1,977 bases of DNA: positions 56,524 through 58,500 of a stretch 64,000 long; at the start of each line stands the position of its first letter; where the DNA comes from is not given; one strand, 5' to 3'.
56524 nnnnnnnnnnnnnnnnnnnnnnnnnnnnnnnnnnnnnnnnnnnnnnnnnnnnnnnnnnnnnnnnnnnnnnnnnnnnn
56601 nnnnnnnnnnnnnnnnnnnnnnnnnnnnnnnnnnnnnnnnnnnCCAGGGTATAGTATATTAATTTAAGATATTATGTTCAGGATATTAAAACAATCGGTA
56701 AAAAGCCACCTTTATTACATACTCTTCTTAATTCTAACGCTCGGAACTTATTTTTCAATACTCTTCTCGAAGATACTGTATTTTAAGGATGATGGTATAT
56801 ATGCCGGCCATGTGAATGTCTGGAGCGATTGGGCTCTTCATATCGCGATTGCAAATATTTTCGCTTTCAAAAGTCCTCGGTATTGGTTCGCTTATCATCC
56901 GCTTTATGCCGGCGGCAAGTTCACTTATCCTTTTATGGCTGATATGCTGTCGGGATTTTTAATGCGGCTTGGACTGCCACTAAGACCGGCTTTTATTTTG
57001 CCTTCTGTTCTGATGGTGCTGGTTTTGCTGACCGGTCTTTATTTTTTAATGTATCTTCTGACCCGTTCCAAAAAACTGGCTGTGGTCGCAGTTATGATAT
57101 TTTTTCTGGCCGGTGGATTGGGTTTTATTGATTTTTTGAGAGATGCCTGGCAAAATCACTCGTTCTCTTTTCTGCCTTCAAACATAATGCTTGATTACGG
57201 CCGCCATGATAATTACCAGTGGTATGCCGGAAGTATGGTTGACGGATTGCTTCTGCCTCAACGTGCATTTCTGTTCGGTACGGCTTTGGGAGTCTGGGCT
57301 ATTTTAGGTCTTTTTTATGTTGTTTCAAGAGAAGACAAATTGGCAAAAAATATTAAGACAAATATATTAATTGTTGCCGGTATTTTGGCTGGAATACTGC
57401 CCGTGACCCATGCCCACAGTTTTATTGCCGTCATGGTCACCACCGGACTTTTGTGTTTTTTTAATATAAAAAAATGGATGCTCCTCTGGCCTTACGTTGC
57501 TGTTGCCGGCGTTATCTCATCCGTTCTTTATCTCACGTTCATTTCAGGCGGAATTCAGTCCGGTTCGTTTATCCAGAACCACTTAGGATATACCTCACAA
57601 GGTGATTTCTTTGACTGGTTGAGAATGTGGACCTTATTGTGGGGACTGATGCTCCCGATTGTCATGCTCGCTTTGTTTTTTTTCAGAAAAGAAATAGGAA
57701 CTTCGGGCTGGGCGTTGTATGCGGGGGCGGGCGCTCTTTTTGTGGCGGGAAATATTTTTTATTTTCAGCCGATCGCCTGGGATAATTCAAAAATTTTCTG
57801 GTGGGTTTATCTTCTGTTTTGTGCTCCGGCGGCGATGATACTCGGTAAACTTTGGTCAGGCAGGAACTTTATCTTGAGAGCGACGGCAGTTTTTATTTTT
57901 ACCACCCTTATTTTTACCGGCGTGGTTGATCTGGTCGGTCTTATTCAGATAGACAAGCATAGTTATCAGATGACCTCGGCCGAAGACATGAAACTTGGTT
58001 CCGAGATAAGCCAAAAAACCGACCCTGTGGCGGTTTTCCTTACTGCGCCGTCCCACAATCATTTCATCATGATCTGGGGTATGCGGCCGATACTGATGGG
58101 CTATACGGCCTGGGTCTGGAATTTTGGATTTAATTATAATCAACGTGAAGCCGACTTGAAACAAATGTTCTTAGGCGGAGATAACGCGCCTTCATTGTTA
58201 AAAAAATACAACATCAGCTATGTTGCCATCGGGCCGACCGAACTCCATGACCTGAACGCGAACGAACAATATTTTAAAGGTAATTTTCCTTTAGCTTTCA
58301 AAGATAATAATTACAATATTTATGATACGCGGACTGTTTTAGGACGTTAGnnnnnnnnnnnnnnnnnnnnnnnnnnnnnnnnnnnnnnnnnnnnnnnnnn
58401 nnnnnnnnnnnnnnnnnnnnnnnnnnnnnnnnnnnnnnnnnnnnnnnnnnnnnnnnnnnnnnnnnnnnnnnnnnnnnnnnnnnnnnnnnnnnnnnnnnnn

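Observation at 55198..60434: Protein O-mannosylation-like module: two PMT/GT39 paralogs, a Dpm1-like polyprenol-P-mannose synthase and an unknown polytopic membrane protein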

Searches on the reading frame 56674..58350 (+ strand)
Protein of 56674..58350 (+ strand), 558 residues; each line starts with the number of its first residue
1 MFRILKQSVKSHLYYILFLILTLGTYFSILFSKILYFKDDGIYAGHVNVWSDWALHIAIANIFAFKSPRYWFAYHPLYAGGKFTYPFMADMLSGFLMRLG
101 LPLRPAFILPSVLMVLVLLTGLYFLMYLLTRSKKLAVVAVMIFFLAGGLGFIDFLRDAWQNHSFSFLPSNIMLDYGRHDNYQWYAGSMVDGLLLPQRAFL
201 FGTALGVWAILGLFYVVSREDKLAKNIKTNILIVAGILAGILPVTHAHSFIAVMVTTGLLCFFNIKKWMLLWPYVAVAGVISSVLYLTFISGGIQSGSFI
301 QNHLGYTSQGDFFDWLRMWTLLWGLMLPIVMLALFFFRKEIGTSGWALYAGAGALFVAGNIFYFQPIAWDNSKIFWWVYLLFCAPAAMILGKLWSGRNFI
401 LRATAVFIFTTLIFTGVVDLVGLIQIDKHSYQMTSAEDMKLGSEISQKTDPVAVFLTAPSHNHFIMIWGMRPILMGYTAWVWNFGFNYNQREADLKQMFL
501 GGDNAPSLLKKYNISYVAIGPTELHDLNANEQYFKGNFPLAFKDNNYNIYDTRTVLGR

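Call 3: search_protein_families(library=pfam, proteins=[window:56674-58350:+], max_evalue=0.01)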
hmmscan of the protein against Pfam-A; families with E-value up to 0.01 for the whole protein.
window:56674-58350:+ (558 aa): 0 families

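Call 4: search_protein_families(library=ncbifam, proteins=[window:56674-58350:+], max_evalue=0.01)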
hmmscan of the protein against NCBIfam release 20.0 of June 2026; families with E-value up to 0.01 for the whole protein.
window:56674-58350:+ (558 aa): 0 families

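Call 8: find_homologous_proteins(query=window:56674-58350:+)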
Query window:56674-58350:+ (558 aa): 145 proteins with E <= 0.001 among 8000 candidates; the best 120 are listed.
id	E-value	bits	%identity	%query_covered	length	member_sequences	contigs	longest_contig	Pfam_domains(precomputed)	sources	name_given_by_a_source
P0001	0.0e+0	1269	100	100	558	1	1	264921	-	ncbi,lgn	-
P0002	1.6e-248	845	64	100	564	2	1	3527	-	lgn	-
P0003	5.2e-243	826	62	99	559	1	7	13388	-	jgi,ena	-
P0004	5.2e-242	823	63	100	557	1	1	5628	-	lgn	-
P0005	1.9e-241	821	63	99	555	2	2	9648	-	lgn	-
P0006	1.7e-236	805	61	99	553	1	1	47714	-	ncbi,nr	ncbi:MAG: hypothetical protein HYT62_03700 [Candidatus Yanofskybacteria bacterium]|nr:hypothetical p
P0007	1.2e-232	792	62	99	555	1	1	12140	-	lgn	-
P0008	1.3e-232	792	62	99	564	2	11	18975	-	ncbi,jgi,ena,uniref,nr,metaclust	ncbi:MAG: hypothetical protein A3C61_03125 [Candidatus Yanofskybacteria bacterium RIFCSPHIGHO2_02_FU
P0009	1.9e-232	791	61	99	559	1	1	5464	-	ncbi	-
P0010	1.5e-229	782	60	100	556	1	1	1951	-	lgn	-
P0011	8.6e-228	776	59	100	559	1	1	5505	-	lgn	-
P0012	9.0e-227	773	60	99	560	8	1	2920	-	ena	-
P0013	3.4e-226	771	63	93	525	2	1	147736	-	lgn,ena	-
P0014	8.9e-225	766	59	100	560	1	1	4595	-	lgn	-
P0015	5.4e-180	618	49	99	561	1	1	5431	-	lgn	-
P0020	3.4e-168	579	48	99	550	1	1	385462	-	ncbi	-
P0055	7.0e-147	509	42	99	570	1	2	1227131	-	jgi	jgi:hypothetical protein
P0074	5.9e-142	493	44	98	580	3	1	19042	-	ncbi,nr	ncbi:MAG: hypothetical protein HC886_15065 [Leptolyngbyaceae cyanobacterium SM1_1_3]|nr:hypothetical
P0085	4.0e-138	480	42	98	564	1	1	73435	-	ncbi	ncbi:MAG: hypothetical protein AB1540_00685 [Bdellovibrionota bacterium]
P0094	2.4e-133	464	43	96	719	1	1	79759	PF08305.18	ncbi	-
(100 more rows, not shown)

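Call 12: search_solved_structures(query=A1, max_evalue=10)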
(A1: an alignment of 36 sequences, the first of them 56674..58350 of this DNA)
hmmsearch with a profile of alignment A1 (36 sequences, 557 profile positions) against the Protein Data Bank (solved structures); distinct sequences matched with E-value up to 10: 0.

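Call 18: find_encoding_contigs(protein=window:56674-58350:+, flank=10000, max_places=3)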
Protein window:56674-58350:+ (558 aa): 1 contig read that carries it; 1 place shown.
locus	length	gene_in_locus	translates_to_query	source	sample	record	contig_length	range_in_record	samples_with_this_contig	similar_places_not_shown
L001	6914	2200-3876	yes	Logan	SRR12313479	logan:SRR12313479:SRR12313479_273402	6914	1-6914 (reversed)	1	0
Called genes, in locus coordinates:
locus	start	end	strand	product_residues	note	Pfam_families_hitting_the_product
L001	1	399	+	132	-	?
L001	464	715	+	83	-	-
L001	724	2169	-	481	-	PF02366:PMT, PF16192:PMT_4TMC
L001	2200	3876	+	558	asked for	-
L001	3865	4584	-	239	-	PF00535:Glycos_transf_2, PF10111:Glyco_tranf_2_2 (weak)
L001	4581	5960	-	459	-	PF02366:PMT, PF16192:PMT_4TMC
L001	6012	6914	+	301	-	?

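Call 19: find_encoding_contigs(protein=P0006, flank=8000, max_places=1)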
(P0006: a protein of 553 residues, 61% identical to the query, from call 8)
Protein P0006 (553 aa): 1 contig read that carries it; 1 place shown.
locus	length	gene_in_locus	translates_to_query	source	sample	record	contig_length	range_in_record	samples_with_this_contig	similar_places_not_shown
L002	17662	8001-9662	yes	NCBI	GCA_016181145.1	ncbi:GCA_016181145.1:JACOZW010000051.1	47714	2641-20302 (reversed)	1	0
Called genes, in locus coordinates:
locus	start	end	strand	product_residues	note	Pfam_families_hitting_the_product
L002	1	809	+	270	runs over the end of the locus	-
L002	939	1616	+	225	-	PF00849:PseudoU_synth_2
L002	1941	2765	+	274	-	PF01261:AP_endonuc_2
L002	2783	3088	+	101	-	PF18893:DUF5652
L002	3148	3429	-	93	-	-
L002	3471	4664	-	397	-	PF01702:TGT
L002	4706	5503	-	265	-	-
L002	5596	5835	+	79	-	PF00462:Glutaredoxin, PF13417:GST_N_3, PF13409:GST_N_2 (weak)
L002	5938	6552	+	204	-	PF00081:Sod_Fe_N, PF02777:Sod_Fe_C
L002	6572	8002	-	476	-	PF02366:PMT, PF13231:PMT_2, PF16192:PMT_4TMC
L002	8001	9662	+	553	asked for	-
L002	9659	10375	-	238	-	PF00535:Glycos_transf_2, PF10111:Glyco_tranf_2_2 (weak), PF13641:Glyco_tranf_2_3 (weak)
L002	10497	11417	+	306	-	PF03486:HI0933_like (faint), PF07992:Pyr_redox_2, PF13738:Pyr_redox_3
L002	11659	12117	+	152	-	PF02502:LacAB_rpiB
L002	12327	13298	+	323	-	PF00389:2-Hacid_dh, PF02826:2-Hacid_dh_C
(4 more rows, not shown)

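Call 20: find_encoding_contigs(protein=P0020, flank=8000, max_places=1)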
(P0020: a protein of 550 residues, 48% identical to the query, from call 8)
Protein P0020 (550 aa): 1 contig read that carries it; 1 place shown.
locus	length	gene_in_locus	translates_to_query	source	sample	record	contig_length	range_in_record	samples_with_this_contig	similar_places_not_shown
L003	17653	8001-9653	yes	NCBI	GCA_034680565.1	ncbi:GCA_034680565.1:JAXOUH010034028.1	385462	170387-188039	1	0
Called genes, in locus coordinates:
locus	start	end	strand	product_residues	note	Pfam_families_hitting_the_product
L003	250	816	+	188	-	-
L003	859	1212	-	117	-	PF11969:DcpS_C, PF01230:HIT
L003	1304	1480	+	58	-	-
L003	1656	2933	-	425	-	PF05496:RuvB_N, PF00004:AAA, PF16193:AAA_assoc_2, PF12002:MgsA_C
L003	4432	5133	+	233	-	PF01464:SLT, PF13406:SLT_2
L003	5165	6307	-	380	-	PF11258:DUF3048, PF17479:DUF3048_C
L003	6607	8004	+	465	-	PF00753:Lactamase_B, PF23023:Anti-Pycsar_Apyc1 (weak), PF12706:Lactamase_B_2, PF16661:Lactamase_B_6, PF10996:Beta-Casp, PF07521:RMMBL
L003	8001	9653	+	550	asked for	-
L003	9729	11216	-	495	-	-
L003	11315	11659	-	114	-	-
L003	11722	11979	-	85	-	-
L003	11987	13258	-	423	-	PF13742:tRNA_anti_2, PF01336:tRNA_anti-codon (weak), PF02601:Exonuc_VII_L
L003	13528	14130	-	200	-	PF13398:Peptidase_M50B (weak)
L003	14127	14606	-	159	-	PF02643:DUF192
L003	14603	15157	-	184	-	PF01936:NYN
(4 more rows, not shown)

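Call 21: find_encoding_contigs(protein=P0085, flank=8000, max_places=1)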
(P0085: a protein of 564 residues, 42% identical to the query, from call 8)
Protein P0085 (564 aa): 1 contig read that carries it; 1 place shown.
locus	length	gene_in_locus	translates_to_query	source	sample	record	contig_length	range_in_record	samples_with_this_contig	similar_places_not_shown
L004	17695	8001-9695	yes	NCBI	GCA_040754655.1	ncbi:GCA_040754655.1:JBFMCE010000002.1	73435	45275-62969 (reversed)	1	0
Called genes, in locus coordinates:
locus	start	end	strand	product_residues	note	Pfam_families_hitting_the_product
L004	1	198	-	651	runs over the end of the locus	PF00723:Glyco_hydro_15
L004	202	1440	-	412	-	PF03065:Glyco_hydro_57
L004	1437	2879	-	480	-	PF08323:Glyco_transf_5, PF13439:Glyco_transf_4, PF13579:Glyco_trans_4_4, PF20706:GT4-conflict, PF00534:Glycos_transf_1, PF00982:Glyco_transf_20 (faint), PF13692:Glyco_trans_1_4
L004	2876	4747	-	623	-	PF12439:GDE_N, PF06202:GDE_C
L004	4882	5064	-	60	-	PF07043:DUF1328 (weak)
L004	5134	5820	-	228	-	-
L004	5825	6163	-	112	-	-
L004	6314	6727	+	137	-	PF00072:Response_reg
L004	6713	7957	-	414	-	PF02366:PMT, PF13231:PMT_2, PF16192:PMT_4TMC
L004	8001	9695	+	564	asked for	-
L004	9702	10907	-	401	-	-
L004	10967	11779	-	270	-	PF02558:ApbA (faint), PF03446:NAD_binding_2, PF03807:F420_oxidored, PF02153:PDH_N (weak), PF14748:P5CR_dimer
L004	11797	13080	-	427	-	PF00171:Aldedh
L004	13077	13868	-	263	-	PF00696:AA_kinase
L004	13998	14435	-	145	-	PF01814:Hemerythrin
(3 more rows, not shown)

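Call 23: find_encoding_contigs(protein=P0074, flank=8000, max_places=1)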
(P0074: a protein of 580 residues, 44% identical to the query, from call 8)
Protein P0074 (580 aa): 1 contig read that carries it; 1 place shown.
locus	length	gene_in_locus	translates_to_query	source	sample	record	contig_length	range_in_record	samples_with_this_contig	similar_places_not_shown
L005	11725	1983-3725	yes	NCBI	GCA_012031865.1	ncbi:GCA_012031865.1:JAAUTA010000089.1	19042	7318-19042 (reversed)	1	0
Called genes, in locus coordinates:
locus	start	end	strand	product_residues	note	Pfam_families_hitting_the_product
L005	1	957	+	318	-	PF07690:MFS_1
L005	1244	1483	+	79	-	-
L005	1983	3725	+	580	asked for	-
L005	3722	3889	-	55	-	-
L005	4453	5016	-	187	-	PF05685:Uma2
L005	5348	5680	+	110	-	PF14317:YcxB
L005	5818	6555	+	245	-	PF11209:LmeA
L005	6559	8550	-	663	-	PF10805:DUF2730 (weak), PF13371:TPR_9, PF13414:TPR_11, PF13432:TPR_16 (weak), PF00515:TPR_1, PF07719:TPR_2 (weak), PF13181:TPR_8 (weak), PF13414:TPR_11, +4 more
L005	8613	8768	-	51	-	-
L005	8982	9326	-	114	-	PF09685:MamF_MmsF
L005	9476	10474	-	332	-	PF03372:Exo_endo_phos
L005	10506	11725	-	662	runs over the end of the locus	PF01145:Band_7, PF15975:Flot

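Call 24: find_encoding_contigs(protein=P0055, flank=8000, max_places=1)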
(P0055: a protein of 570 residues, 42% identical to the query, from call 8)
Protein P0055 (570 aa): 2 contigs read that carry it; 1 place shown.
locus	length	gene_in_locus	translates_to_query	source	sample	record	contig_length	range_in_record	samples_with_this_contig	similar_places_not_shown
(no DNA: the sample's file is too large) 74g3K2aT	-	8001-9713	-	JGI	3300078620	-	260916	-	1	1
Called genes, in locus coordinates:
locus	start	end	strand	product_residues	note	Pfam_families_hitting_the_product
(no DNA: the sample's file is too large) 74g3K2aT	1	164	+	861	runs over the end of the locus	PF02861:Clp_N, PF23569:NBD_SMAX1, PF00004:AAA, PF17871:AAA_lid_9, PF00004:AAA, PF07724:AAA_2, PF07728:AAA_5, PF10431:ClpB_D2-small, +9 more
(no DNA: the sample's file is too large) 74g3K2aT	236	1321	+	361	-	PF13386:DsbD_2, PF13473:Cupredoxin_1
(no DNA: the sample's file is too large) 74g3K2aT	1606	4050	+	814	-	PF02190:LON_substr_bdg, PF00004:AAA, PF07728:AAA_5 (weak), PF22667:Lon_lid, PF05362:Lon_C, PF13541:ChlI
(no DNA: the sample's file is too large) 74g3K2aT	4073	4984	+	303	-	PF08308:PEGA, PF08239:SH3_3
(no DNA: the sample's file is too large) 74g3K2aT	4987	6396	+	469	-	-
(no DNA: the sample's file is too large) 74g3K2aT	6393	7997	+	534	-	-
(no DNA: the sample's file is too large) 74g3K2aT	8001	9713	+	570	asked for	-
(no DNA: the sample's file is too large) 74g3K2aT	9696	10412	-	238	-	PF00535:Glycos_transf_2, PF10111:Glyco_tranf_2_2, PF13641:Glyco_tranf_2_3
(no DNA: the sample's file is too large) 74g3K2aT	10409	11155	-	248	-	PF00121:TIM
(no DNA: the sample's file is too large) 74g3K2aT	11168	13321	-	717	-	PF26449:DUF8128, PF02534:T4SS-DNA_transf (faint), PF01935:DUF87 (weak), PF10412:TrwB_AAD_bind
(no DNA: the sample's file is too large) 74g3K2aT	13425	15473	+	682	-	PF00580:UvrD-helicase, PF13245:AAA_19, PF13604:AAA_30 (faint), PF13361:UvrD_C, PF13538:UvrD_C_2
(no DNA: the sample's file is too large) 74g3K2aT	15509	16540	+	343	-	PF02388:FemAB, PF13480:Acetyltransf_6, PF02388:FemAB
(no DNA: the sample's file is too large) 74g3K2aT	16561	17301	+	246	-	PF00696:AA_kinase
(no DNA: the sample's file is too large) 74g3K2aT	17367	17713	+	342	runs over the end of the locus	PF00162:PGK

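Call 27: predict_structure(alignment_id=A1)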
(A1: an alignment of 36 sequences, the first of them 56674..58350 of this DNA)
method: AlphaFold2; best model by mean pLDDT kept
length: 558 residues; sequences in the alignment: 36
mean_pLDDT: 94.5   pTM: 0.93
mean pLDDT of the five models: 94.5, 93.8, 92.7, 92.6, 90.7
residues with pLDDT >= 90: 500; 70-90: 49; 50-70: 9; < 50: 0
segments of 3 or more residues with pLDDT < 50: none
pLDDT, mean of each block of 10 residues (from residue 1): 87 97 96 93 92 95 97 93 94 98 96 98 98 98 95 89 67 83 92 93 98 97 95 98 97 98 97 98 97 87 91 95 96 97 97 98 93 97 98 95 97 93 82 95 97 97 96 95 93 97 96 98 97 98 97 92
secondary structure, 60 per line:
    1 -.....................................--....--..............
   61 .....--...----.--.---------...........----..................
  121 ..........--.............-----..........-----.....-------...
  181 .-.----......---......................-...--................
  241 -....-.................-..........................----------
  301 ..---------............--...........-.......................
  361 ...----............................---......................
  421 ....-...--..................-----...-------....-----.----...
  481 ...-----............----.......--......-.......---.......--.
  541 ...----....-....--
elements in order: H2-34 E35-38 E41-44 H47-65 H88-98 H103-130 H133-145 H151-160 H166-170 H188-193 H197-218 H225-240 H242-245 H247-263 H265-290 H312-323 H326-336 H338-361 H368-395 H399-424 E431-435 H436-448 E454-456 H464-467 H478-483 H489-500 H505-511 E514-519 H521-527 H531-537 E540-543 E548-551 H553-556

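Call 42: search_protein_families(library=pfam, alignment_id=A1, max_evalue=1)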
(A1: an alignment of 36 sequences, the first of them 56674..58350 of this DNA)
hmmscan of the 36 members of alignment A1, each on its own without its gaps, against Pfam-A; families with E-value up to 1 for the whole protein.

A. member 1, window:56674-58350:+ (558 aa): 0 families

B. families by the number of members that match (of 36 scanned): 12 families
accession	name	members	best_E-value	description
PF20604.3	DUF6798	5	0.005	Domain of unknown function (DUF6798)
PF02936.19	COX4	1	0.0089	Cytochrome c oxidase subunit IV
PF23809.1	Phage_holin_9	1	0.044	Bacteriophage holin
PF07242.16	DUF1430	1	0.075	Protein of unknown function (DUF1430)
PF17286.7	PRMT5_C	1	0.076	PRMT5 oligomerisation domain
PF20176.3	DUF6541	1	0.088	Family of unknown function (DUF6541)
PF21067.2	Rota_NS35_N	1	0.11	Rotavirus non-structural protein 35, N-terminal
PF11119.13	DUF2633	1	0.12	Protein of unknown function (DUF2633)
PF19395.4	DUF5970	1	0.18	Family of unknown function (DUF5970)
PF00971.23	EIAV_GP90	1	0.2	EIAV coat protein, gp90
PF01272.25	GreA_GreB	1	0.31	Transcription elongation factor, GreA/GreB, C-term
PF15844.10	TMCCDC2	1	0.8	Transmembrane and coiled-coil domain-containing protein 2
